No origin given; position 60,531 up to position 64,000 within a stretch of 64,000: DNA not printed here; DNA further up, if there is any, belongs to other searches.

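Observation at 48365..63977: Five-gene cassette of giant and medium, mostly signal-peptide-bearing, proteins with a shared C-terminal module and Ca-loop repeats: candidate novel extracellular glycan-processing machine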

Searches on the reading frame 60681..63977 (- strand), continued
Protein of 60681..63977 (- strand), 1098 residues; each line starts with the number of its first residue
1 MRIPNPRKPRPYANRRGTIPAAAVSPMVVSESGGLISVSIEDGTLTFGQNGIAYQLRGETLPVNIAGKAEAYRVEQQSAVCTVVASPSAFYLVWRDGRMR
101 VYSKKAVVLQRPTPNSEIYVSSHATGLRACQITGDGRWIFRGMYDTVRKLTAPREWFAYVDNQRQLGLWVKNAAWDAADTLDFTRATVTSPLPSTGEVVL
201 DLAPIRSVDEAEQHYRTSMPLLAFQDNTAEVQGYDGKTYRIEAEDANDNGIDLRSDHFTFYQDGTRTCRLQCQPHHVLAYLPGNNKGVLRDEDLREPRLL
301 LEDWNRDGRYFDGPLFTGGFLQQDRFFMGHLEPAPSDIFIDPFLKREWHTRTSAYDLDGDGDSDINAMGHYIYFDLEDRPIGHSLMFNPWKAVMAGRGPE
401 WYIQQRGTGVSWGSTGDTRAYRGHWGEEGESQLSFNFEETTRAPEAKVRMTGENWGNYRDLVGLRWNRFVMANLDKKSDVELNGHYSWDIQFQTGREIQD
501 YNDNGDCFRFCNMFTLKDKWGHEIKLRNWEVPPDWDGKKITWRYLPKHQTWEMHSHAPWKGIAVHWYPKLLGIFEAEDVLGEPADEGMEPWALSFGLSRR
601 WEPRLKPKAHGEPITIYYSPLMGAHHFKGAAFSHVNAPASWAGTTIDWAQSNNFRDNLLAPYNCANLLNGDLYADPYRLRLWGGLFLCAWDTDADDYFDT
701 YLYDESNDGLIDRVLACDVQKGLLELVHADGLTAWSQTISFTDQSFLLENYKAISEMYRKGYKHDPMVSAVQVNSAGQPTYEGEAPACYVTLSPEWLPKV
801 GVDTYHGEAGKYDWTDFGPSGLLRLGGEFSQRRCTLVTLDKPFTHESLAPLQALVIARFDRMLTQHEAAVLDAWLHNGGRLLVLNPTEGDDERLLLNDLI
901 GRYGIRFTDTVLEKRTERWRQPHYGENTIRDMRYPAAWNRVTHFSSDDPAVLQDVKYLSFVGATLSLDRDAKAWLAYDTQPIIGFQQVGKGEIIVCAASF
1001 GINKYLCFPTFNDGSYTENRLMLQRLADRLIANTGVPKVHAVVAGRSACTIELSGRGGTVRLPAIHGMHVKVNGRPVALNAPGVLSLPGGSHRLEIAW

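Call 102: fold_search(model_id=the predicted structure, library=pdb)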
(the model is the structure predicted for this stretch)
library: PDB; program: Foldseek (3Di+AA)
matches with E <= 10: 877; with E <= 0.001: 102
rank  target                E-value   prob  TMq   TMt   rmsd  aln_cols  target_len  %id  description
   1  4oif_B                1.8e-08  1.00  0.13  0.20  13.4       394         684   13  3D structure of Gan42B, a GH42 beta-galactosidase from G. (released 2015-02-04)
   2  5xb7_E                1.8e-08  1.00  0.14  0.21  13.0       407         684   13  GH42 alpha-L-arabinopyranosidase from Bifidobacterium animalis subsp. lactis Bl-04 (released 2017-11-01)
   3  5xb7_F                2.1e-08  1.00  0.14  0.21  10.9       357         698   12  GH42 alpha-L-arabinopyranosidase from Bifidobacterium animalis subsp. lactis Bl-04 (released 2017-11-01)
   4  5dfa_B                2.1e-08  1.00  0.13  0.20  12.9       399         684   14  3D structure of the E323A catalytic mutant of Gan42B, a GH42 beta-galactosidase from G. stearothermophilus (released 2015-12-09)
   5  5xb7_D                2.3e-08  1.00  0.15  0.22  12.1       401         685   12  GH42 alpha-L-arabinopyranosidase from Bifidobacterium animalis subsp. lactis Bl-04 (released 2017-11-01)
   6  5e9a_B                2.6e-08  1.00  0.13  0.19  13.6       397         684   13  Crystal structure analysis of the cold-adamped beta-galactosidase from Rahnella sp. R3 (released 2016-10-26)
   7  5dfa_A                3.2e-08  1.00  0.13  0.20  12.8       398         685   13  3D structure of the E323A catalytic mutant of Gan42B, a GH42 beta-galactosidase from G. stearothermophilus (released 2015-12-09)
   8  5xb7_A                3.5e-08  1.00  0.15  0.22  10.4       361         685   12  GH42 alpha-L-arabinopyranosidase from Bifidobacterium animalis subsp. lactis Bl-04 (released 2017-11-01)
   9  4oif_A                3.7e-08  1.00  0.13  0.20  11.2       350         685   12  3D structure of Gan42B, a GH42 beta-galactosidase from G. (released 2015-02-04)
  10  5xb7_C                3.8e-08  1.00  0.14  0.21  13.0       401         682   11  GH42 alpha-L-arabinopyranosidase from Bifidobacterium animalis subsp. lactis Bl-04 (released 2017-11-01)
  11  5xb7_B                4.6e-08  1.00  0.15  0.23  12.3       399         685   12  GH42 alpha-L-arabinopyranosidase from Bifidobacterium animalis subsp. lactis Bl-04 (released 2017-11-01)
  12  5e9a_A                6.8e-08  1.00  0.13  0.20  13.5       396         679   13  Crystal structure analysis of the cold-adamped beta-galactosidase from Rahnella sp. R3 (released 2016-10-26)
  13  5fms_B                9.1e-08  1.00  0.16  0.69   6.0       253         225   21  mmIFT52 N-terminal domain (released 2016-03-09)
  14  5fms_A                9.6e-08  1.00  0.16  0.67   6.0       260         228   20  mmIFT52 N-terminal domain (released 2016-03-09)
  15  3tts_A                2.5e-07  1.00  0.13  0.20  13.5       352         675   12  Crystal structure of beta-galactosidase from Bacillus circulans sp. alkalophilus (released 2012-03-21)
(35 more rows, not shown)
